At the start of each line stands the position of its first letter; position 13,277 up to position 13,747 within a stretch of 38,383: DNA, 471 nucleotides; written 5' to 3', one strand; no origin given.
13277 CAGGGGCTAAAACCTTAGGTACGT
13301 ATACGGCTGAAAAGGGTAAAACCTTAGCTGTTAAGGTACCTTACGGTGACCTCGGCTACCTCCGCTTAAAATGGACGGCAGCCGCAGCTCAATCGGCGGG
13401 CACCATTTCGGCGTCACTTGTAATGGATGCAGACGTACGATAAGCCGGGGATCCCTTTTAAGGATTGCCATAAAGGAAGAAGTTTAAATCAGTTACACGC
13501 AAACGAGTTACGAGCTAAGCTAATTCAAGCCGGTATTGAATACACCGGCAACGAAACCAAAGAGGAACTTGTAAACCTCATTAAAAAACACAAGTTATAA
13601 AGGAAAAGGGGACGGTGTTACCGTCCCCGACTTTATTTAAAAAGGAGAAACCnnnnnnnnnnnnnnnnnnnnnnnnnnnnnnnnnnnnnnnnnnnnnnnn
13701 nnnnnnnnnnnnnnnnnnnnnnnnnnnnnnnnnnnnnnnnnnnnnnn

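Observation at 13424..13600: A HeH/SAP (Rho_N-like) motif is encoded in the +1 frame overlapping the end of the capsid-associated gene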

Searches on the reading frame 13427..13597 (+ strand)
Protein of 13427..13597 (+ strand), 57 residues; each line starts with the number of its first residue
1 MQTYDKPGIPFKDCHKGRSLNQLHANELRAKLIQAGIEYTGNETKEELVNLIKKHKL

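Call 4: search_protein_families(library=pfam, proteins=[window:13427-13597:+], max_evalue=0.1)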
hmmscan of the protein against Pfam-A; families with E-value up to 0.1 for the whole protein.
window:13427-13597:+ (57 aa): 5 families
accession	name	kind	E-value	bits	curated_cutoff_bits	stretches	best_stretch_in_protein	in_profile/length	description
PF09124.16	Endonuc-dimeris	-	6.1e-05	23.5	22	1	20-55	13-48/54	T4 recombination endonuclease VII, dimerisation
PF12949.13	HeH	-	0.014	15.5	28.9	1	27-53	8-34/35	HeH/LEM domain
PF02037.33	SAP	-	0.027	14.6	23.9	1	23-55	5-35/37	SAP domain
PF07498.18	Rho_N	-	0.05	14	24.9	1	20-54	2-36/43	Rho termination factor, N-terminal domain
PF09388.15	SpoOE-like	-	0.069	13.6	23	0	27-50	7-28/42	Spo0E like sporulation regulatory protein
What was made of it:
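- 13484..13591 (+): The HeH/SAP motif, residues 20-55, with invariant R18, N26, E27, R29, G36 and L48 across the family. The preceding residues 1-19 form a low-confidence, probably flexible N-terminal arm that carries a conserved GIPF-K-D...GR(K/R)L pattern. The Pfam stretch covers residues 20-55 (call 4).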

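Call 6: search_dna_similar(query=window:13427-13597:+, collection=phages, mode=protein, max_evalue=1, max_rows=40)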
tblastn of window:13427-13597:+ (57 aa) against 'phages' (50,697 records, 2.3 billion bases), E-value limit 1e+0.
Records with a match: 2; places in all: 2; records where one place covers at least 80% of the query: 0.
Best place of each record, by identity: <60% 2.
By first word of the organism name: Lactobacillus 2.
By host as written in the record: Lactobacillus johnsonii 2.
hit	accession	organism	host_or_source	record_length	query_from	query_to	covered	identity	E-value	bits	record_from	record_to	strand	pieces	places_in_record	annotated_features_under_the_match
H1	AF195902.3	Lactobacillus prophage Lj771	Lactobacillus johnsonii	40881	26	53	49%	50.0%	4e-1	33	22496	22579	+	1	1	major head protein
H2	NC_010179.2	Lactobacillus prophage Lj771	Lactobacillus johnsonii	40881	26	53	49%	50.0%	4e-1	33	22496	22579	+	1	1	major head protein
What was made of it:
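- Closest known: Small HeH/LEM/SAP. Same: Identity to the Lj771 tail is 50% over 28 residues (call 6).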

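Call 16: search_protein_families(library=phrogs, proteins=[window:13427-13597:+], max_evalue=0.01)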
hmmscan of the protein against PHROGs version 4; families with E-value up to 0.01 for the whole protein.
window:13427-13597:+ (57 aa): 9 families
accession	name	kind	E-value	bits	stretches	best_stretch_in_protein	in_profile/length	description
phrog_1539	-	transcription regulation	6.9e-06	27.3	1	15-56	53-94/96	Arc-like repressor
phrog_2101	-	unknown function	8.3e-05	24.1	1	22-54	161-193/194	-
phrog_390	-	transcription regulation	0.00063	21.1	1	16-55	57-96/97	Arc-like repressor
phrog_8214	-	transcription regulation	0.0034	18.4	1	16-56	71-111/120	Arc-like repressor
phrog_3281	-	DNA, RNA and nucleotide metabolism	0.0038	18.6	1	19-56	67-104/107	endonuclease VII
phrog_8953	-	unknown function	0.0038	18.3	1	20-54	92-126/135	-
phrog_2724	-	unknown function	0.0047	18.4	1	16-54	42-80/83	-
phrog_1772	-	unknown function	0.0048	18.4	1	18-54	74-110/111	-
phrog_24351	-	DNA, RNA and nucleotide metabolism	0.005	18.3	1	15-55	44-84/90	endonuclease VII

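Call 17: find_homologous_proteins(query=window:13427-13597:+, max_evalue=0.01)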
Query window:13427-13597:+ (57 aa): 8 proteins with E <= 0.01 among 8 candidates.
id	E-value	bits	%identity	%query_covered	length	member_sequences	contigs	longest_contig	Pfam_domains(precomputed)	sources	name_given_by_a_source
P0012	3.1e-29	116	95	100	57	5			PF09124.17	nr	nr:MAG TPA: Thymopoietin protein [Caudoviricetes sp.]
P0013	3.3e-28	113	91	100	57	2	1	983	-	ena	-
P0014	8.8e-28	112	93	100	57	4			-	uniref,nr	uniref:Thymopoietin protein n=1 Tax=Podoviridae sp. ctuch15 TaxID=2827752 RepID=A0A8S5T1V2_9CAUD|nr:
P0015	1.8e-27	111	88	100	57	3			-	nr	nr:MAG TPA: Putative stress-responsive nuclear envelope protein [Caudoviricetes sp.]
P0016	2.4e-27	111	91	100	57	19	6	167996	-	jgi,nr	jgi:hypothetical protein|nr:MAG TPA: dimeris T4 recombination endonuclease VII [Bacteriophage sp.] D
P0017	1.3e-26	108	89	100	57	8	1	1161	-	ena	-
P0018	2.6e-25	104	86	100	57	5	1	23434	-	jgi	jgi:hypothetical protein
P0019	2.7e-25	104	86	100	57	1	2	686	-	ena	-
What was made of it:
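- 13427..13600 (+): Stand-alone gene for a 57-aa HeH/SAP-fold microprotein. It starts at ATG 13427 and stops at TAA 13598-13600, in the +1 frame relative to the cement gene. Public gene callers already list it as a 57-aa protein (call 17).
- On HeH/SAP/LEM-type helix-extension-helix motif: A precomputed PF09124 hit exists on close homolog P0012 (call 17).
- Tried and rejected: The word-indexed protein search with the 57-aa protein returned only close 57-aa homologs (call 17), so distant homologs had to be read from loci.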

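Call 29: search_solved_structures(query=A2, max_evalue=1, show_alignments=2)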
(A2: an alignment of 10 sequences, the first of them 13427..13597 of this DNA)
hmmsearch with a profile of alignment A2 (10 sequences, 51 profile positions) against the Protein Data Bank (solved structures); distinct sequences matched with E-value up to 1: 6.
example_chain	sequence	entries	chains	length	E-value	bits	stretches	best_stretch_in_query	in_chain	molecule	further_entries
2out_A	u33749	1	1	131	0.01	18.8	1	14-45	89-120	Mu-like prophage FluMu protein gp35, Protein HI1507 in Mu-like prophage FluMu region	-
7qca_LG0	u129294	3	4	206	0.063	16.2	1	26-49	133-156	60S ribosomal protein L8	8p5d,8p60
3dao_A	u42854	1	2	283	0.87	12.5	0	25-50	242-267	Putative Phosphate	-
2qnf_A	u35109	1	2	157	0.92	12.5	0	21-48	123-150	Recombination endonuclease VII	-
1e7d_A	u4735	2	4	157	1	12.4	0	21-48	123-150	RECOMBINATION ENDONUCLEASE VII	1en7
1e7l_A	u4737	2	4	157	1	12.4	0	21-48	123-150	RECOMBINATION ENDONUCLEASE VII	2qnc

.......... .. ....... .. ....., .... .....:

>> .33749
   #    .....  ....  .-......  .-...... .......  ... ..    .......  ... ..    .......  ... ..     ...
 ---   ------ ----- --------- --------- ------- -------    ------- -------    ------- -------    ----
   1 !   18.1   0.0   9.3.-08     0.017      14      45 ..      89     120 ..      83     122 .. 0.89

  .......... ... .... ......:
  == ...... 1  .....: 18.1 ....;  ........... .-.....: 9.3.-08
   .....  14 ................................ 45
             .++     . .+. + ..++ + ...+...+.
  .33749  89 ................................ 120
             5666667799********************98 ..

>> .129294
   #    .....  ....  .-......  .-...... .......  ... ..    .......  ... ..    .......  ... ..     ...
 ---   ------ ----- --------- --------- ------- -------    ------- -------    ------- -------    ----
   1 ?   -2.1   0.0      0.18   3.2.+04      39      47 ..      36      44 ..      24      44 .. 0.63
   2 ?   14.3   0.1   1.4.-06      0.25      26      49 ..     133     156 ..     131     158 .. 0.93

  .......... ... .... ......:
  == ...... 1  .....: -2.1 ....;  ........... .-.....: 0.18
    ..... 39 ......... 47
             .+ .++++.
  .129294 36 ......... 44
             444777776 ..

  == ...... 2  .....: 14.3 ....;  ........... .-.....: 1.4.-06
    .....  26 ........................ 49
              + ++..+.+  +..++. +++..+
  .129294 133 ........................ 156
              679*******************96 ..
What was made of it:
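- FluMu gp35 (PDB 2OUT) has a matching C-terminal motif, E 0.01 (call 29).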

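Call 38: predict_structure(alignment_id=A3)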
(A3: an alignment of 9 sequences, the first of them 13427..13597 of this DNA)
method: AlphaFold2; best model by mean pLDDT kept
length: 57 residues; sequences in the alignment: 9
mean_pLDDT: 71.7   pTM: 0.45
mean pLDDT of the five models: 71.7, 68.3, 66.5, 65.2, 64.9
residues with pLDDT >= 90: 0; 70-90: 35; 50-70: 15; < 50: 7
segments of 3 or more residues with pLDDT < 50: none
pLDDT, mean of each block of 10 residues (from residue 1): 50 56 80 84 83 80
secondary structure, 60 per line:
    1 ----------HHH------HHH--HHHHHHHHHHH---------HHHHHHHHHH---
elements in order: H25-35 H45-54
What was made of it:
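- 13484..13591 (+): The AF2 model has helices at 25-35 and 45-54, with pLDDT 80-84 in the motif and 50-56 in the N-terminus (call 38).
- On HeH/SAP/LEM-type helix-extension-helix motif: The AF2 model has helices at 25-35 and 45-54 with pLDDT about 80 (call 38).
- Checked: The AlphaFold2 model has two helices, residues 25-35 and 45-54, joined by an extended linker (call 38).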

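Call 42: fold_search(model_id=the predicted structure, library=pdb)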
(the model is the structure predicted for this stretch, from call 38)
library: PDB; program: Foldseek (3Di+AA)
matches with E <= 10: 41; with E <= 0.001: 0
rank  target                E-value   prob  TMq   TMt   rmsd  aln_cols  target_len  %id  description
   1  1e7l_A                2.1e-01  0.97  0.60  0.24   6.5        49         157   28  Endonuclease VII (EndoVII) N62D mutant from phage T4 (released 2001-05-04)
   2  9i5y_B                5.9e-01  0.96  0.57  0.75   1.5        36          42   30  Crystal structure of ADP-bound BiP ATPase domain in complex with CDNF C-terminal domain (released 2026-02-18)
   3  1en7_A                6.3e-01  0.89  0.61  0.24   6.5        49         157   28  ENDONUCLEASE VII (ENDOVII) FROM PHAGE T4 (released 2000-02-07)
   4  9h0c_B                7.2e-01  0.94  0.57  0.77   1.5        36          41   30  Crystal structure of BiP ATPase domain in complex with CDNF C-terminal domain at 1.65 angstroms resolution (released 2025-10-29)
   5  2ld7_MODEL_1_A        7.2e-01  0.87  0.60  0.38   9.0        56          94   23  Solution structure of the mSin3A PAH3-SAP30 SID complex (released 2011-06-15)
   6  8qaj_MODEL_1_A        1.0e+00  0.82  0.58  0.52   3.3        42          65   28  NMR solution structure of C-terminal domain of CDNF (released 2024-09-11)
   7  9a07_A                1.7e+00  0.63  0.59  0.39   8.4        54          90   20  Integrative Modeling of a Sin3/HDAC Complex Sub-structure (released 2020-03-11)
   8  2kve_MODEL_1_A        1.7e+00  0.51  0.57  0.50   5.4        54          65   26  C-terminal domain of mesencephalic astrocyte-derived neurotrophic factor (MANF) (released 2010-11-03)
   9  9hgi_A                2.1e+00  0.75  0.58  0.04   1.6        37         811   22  HSV-1 Origin Binding Protein in complex with double-stranded DNA recognition sequence OriS with 6 basepairs removed fr (released 2025-10-22)
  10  1y02                  2.4e+00  0.63  0.52  0.34   1.4        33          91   33  Crystal Structure of a FYVE-type domain from caspase regulator CARP2 (released 2004-12-28)
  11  1a8v_A                2.4e+00  0.51  0.53  0.29   1.9        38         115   21  STRUCTURE OF THE RNA-BINDING DOMAIN OF THE RHO TRANSCRIPTION TERMINATOR (released 1999-05-04)
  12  4uzw_MODEL_1_A        3.2e+00  0.33  0.51  0.57   2.8        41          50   24  High-resolution NMR structures of the domains of Saccharomyces cerevisiae Tho1 (released 2014-12-17)
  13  4rea_B                3.4e+00  0.30  0.51  0.06   2.5        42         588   24  A Nuclease DNA complex (released 2014-12-24)
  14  4bit_MODEL_1_A        3.6e+00  0.44  0.55  0.21   1.6        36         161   30  solution structure of cerebral dopamine neurotrophic factor (CDNF) (released 2014-04-23)
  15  1kbl                  3.9e+00  0.06  0.26  0.03   7.0        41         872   15  PYRUVATE PHOSPHATE DIKINASE (released 2002-01-30)
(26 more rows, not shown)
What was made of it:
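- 13484..13591 (+): Foldseek returns SAP-type hits at rmsd 1.1-1.9 A over 33-38 residues (call 42).
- On HeH/SAP/LEM-type helix-extension-helix motif: All E-values are 0.2 or higher (call 42).
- HeH fold: calls 4, 29, 38, 42.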

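Call 59: get_annotated_region(hit=H2, flank=1500)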
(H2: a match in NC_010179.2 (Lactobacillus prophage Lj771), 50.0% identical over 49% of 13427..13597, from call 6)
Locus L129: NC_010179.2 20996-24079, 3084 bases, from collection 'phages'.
description: Lactobacillus johnsonii prophage Lj771, complete genome.
organism: Lactobacillus prophage Lj771 (NCBI taxid 139871)
taxonomy: Viruses; Duplodnaviria; Heunggongvirae; Uroviricota; Caudoviricetes
host: Lactobacillus johnsonii; source: -; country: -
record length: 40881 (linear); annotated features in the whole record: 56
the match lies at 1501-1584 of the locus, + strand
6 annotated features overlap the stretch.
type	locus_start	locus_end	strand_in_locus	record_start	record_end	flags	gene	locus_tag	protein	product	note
CDS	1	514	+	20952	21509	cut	-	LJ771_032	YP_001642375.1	head scaffolding protein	-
CDS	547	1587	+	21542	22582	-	-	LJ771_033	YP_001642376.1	major head protein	-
CDS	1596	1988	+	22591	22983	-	-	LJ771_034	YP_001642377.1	head-tail adaptor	similar to Lactobacillus gasseri ATCC 33323 hypothetical protein LGAS_061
CDS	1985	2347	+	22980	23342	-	-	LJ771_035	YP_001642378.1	head-tail adaptor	similar to Lactobacillus phage KC5a hypothetical protein LGPKV5a_gp41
CDS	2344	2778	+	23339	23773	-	-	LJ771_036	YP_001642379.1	HK97 gp10 family protein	similar to Lactobacillus phage KC5a hypothetical protein LGPKV5a_gp42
CDS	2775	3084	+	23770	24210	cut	-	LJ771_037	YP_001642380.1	hypothetical protein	similar to Lactobacillus phage KC5a hypothetical protein LGPKV5a_gp43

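Call 61: search_protein_families(library=pfam, proteins=[L129:547-1584:+], max_evalue=0.01)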
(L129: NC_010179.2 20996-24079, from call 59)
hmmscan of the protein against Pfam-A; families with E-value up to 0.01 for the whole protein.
L129:547-1584:+ (346 aa): 1 family
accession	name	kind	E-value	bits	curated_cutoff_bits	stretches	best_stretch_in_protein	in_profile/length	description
PF10281.14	Ish1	-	0.0098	16.7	26.6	0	319-346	7-35/37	Putative nuclear envelope organisation protein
